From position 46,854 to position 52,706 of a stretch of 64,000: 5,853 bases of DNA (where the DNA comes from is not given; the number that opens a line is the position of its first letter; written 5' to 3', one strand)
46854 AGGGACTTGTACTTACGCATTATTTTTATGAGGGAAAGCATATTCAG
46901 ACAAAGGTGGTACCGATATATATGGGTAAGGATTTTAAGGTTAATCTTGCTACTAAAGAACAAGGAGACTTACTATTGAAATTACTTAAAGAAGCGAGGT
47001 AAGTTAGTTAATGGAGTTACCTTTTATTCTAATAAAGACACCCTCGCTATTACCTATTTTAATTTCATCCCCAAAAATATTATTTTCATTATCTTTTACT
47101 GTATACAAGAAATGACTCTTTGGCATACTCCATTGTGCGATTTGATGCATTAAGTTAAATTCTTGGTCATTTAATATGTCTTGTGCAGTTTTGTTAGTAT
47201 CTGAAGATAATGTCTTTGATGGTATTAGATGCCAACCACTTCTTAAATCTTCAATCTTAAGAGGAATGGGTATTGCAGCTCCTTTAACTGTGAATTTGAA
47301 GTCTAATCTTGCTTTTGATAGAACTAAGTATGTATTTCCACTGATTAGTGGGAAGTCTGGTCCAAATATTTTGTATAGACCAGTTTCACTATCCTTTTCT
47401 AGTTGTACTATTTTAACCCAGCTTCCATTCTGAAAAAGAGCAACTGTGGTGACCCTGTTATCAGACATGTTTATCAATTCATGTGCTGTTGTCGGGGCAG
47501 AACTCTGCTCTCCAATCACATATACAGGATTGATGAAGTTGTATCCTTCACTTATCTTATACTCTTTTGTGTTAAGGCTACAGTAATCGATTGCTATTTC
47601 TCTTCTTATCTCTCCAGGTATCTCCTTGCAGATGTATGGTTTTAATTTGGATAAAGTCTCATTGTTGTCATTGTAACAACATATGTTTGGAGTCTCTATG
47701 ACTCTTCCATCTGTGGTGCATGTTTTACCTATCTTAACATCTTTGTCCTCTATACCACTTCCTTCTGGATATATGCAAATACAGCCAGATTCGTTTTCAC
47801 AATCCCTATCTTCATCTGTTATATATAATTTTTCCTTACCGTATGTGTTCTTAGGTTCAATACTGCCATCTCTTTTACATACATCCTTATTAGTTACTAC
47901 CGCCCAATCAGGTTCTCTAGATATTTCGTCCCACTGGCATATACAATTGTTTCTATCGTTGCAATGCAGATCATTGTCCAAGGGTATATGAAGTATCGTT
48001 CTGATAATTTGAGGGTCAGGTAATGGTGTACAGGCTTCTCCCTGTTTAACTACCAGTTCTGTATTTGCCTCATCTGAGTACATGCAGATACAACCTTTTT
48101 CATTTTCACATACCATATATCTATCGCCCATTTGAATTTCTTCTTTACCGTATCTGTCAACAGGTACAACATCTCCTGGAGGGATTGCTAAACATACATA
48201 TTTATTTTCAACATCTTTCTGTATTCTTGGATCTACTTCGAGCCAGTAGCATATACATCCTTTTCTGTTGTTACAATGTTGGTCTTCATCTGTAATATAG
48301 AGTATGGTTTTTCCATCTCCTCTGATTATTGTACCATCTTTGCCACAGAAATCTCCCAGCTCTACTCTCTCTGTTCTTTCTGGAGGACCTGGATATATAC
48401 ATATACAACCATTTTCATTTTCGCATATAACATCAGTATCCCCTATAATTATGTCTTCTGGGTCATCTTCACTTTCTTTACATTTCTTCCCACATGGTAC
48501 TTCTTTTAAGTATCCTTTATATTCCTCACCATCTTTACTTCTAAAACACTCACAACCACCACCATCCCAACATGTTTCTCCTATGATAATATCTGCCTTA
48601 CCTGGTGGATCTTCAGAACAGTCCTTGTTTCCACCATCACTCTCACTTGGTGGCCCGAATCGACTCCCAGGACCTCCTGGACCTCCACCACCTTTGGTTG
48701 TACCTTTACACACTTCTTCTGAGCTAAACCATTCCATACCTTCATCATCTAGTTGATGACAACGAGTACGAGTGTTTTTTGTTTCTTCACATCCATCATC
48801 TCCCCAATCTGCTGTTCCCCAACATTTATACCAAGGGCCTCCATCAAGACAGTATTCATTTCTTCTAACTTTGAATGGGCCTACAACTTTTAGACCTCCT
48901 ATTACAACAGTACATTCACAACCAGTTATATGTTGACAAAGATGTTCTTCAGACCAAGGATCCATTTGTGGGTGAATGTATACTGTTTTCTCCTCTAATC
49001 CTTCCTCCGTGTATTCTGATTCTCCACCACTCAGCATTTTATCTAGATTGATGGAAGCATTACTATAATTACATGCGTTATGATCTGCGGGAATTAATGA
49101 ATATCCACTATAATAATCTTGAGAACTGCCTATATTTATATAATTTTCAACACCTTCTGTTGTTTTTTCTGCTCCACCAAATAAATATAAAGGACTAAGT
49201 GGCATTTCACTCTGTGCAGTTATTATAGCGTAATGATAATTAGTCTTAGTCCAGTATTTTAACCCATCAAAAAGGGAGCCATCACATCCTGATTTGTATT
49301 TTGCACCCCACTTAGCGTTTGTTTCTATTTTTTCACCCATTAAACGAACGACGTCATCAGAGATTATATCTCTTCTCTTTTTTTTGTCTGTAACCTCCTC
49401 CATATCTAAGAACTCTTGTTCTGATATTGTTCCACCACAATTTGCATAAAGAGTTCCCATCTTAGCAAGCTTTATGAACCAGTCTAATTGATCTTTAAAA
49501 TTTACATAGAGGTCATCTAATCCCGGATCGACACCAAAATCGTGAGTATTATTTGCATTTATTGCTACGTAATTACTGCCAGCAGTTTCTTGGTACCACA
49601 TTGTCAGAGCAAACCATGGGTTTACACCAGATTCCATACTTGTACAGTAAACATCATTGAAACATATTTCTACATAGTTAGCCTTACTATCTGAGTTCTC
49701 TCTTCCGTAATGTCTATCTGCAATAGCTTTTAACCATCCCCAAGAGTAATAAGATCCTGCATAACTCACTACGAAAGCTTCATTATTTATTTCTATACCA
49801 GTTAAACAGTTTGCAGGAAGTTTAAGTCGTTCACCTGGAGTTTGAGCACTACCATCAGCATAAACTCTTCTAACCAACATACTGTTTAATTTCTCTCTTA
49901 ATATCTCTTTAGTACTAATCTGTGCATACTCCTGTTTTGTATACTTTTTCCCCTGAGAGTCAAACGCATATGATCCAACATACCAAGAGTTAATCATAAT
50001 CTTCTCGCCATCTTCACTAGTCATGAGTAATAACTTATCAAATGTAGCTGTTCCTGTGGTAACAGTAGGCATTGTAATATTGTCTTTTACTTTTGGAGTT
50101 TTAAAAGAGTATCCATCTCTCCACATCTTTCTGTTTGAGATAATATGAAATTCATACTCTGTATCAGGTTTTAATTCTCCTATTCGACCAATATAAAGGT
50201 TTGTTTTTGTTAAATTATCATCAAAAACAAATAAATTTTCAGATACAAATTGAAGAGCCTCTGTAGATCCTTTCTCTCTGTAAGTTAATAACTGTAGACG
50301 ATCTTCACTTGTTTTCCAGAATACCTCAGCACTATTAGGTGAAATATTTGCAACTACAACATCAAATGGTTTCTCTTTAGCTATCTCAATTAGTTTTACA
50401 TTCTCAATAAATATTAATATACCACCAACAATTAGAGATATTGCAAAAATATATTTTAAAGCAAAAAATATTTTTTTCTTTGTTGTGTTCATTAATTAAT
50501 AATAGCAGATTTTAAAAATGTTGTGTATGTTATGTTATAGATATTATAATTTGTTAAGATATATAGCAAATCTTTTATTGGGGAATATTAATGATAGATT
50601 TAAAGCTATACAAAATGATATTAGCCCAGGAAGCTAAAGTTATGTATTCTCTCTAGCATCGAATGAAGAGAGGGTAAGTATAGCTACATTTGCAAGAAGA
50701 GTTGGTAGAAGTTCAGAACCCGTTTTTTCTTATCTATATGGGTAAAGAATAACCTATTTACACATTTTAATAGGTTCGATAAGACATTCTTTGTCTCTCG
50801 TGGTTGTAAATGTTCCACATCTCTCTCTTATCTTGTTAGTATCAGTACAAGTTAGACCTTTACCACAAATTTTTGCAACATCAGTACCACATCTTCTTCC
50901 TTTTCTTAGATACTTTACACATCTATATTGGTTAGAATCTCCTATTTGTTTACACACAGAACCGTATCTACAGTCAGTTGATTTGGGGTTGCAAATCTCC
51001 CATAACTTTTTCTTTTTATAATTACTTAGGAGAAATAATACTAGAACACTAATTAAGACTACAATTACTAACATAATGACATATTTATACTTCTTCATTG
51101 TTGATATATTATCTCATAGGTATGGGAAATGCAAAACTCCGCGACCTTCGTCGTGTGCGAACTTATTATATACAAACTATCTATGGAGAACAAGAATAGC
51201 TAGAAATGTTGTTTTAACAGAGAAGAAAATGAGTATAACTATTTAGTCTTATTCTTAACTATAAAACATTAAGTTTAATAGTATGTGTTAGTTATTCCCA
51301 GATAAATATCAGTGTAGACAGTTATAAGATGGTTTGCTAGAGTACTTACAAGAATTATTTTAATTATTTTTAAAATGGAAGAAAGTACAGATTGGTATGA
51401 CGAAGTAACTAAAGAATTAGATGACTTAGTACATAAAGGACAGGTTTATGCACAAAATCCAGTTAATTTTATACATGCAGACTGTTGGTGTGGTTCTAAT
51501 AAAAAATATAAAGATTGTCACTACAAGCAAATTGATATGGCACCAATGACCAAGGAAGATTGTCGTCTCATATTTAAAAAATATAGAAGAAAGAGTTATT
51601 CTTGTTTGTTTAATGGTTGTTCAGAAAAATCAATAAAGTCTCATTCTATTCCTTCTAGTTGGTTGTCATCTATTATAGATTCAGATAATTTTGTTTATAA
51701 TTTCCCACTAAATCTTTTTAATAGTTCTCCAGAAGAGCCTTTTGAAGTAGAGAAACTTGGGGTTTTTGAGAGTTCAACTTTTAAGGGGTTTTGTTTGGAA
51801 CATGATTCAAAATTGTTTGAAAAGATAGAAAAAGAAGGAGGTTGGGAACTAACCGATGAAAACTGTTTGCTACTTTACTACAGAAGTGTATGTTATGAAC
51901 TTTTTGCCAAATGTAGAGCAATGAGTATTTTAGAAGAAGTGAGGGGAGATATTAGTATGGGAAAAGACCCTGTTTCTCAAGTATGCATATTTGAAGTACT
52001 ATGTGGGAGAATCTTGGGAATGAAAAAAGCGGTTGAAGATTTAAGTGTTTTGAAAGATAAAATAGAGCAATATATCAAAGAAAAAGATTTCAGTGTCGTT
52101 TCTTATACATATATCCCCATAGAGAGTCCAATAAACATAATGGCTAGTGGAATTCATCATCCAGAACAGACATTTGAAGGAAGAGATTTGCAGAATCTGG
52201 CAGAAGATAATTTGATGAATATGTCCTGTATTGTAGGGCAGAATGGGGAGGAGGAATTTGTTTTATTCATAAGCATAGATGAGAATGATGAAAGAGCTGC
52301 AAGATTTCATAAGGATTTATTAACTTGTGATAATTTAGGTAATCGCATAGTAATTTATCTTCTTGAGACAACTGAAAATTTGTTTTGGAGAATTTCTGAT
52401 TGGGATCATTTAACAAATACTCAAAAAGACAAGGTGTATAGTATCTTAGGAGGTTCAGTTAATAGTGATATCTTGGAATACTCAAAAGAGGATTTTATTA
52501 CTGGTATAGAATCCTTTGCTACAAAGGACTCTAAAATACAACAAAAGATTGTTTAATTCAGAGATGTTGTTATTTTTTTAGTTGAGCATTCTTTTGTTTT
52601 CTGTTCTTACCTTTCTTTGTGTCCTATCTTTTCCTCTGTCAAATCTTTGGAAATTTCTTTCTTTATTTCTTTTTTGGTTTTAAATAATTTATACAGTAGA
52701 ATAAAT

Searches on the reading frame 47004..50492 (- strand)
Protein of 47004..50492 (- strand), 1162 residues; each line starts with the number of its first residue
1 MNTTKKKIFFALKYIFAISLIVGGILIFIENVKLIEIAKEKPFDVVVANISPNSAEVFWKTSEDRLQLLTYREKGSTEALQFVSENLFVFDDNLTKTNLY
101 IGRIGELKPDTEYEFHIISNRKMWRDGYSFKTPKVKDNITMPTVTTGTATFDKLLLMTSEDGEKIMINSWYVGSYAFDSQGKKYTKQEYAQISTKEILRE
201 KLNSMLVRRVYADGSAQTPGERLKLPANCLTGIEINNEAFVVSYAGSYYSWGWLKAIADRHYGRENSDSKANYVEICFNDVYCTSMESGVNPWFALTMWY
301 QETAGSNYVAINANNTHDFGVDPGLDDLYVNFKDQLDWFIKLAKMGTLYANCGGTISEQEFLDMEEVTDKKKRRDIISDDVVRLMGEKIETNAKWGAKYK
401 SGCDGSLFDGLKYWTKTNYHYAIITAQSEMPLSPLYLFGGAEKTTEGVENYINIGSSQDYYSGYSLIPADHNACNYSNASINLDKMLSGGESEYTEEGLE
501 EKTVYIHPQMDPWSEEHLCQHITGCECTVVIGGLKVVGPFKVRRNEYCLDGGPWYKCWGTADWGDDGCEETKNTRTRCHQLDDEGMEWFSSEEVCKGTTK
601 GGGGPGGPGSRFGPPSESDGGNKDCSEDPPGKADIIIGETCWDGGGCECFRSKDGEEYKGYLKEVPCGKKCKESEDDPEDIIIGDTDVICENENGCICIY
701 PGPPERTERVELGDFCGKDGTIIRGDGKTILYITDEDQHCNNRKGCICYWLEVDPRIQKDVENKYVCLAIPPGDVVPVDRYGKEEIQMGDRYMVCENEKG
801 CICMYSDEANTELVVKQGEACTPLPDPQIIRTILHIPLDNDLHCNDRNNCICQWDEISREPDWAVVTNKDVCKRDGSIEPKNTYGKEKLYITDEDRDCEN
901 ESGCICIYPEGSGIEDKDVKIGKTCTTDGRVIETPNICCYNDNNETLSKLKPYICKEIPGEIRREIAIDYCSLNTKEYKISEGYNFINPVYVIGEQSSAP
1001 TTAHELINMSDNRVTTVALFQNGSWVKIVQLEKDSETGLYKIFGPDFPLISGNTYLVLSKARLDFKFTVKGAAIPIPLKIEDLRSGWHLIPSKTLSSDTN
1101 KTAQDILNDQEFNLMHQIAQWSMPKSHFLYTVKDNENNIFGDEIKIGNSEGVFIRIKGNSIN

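Call 18: search_protein_families(library=pfam, proteins=[window:47004-50492:-], max_evalue=0.01)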
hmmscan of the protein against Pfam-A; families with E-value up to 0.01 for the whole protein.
window:47004-50492:- (1162 aa): 2 families
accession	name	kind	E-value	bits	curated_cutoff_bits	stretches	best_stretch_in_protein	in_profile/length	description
PF16656.11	Pur_ac_phosph_N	-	1.1e-06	29.6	30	1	46-132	7-93/93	Purple acid Phosphatase, N-terminal domain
PF00041.27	fn3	-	0.0056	17.3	25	0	41-120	2-69/84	Fibronectin type III domain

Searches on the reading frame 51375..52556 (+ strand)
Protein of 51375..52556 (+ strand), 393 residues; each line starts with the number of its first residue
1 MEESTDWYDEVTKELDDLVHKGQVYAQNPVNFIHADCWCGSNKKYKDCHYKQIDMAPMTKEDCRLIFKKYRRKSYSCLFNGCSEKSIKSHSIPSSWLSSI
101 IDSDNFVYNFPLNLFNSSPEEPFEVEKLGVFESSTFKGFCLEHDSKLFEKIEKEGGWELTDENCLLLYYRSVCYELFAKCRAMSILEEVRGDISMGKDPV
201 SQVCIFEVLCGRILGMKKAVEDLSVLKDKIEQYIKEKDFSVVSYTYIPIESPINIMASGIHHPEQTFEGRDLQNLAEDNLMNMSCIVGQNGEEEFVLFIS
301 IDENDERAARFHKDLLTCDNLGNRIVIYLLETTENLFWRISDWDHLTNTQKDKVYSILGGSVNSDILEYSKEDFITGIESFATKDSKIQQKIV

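Call 18: search_protein_families(library=pfam, proteins=[window:51375-52556:+], max_evalue=0.01)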
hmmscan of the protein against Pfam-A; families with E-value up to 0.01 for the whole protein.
window:51375-52556:+ (393 aa): 1 family
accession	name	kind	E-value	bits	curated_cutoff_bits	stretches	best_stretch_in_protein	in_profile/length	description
PF02810.21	SEC-C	-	2.9e-06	27.5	20.4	1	37-50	5-18/19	SEC-C motif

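Call 62: search_protein_families(library=padloc, proteins=[window:51375-52556:+], max_evalue=0.01)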
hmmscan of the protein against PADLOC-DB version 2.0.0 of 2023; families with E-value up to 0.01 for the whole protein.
window:51375-52556:+ (393 aa): 3 families
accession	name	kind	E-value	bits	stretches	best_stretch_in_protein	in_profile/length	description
PDLC00865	E2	-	3.5e-05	21.3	1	34-61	173-202/219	E2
PDLC00872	E2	-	4.8e-05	20.9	1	18-57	155-194/216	E2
PDLC00833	E1-E2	-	0.00081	16.9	1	35-55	176-196/222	E1-E2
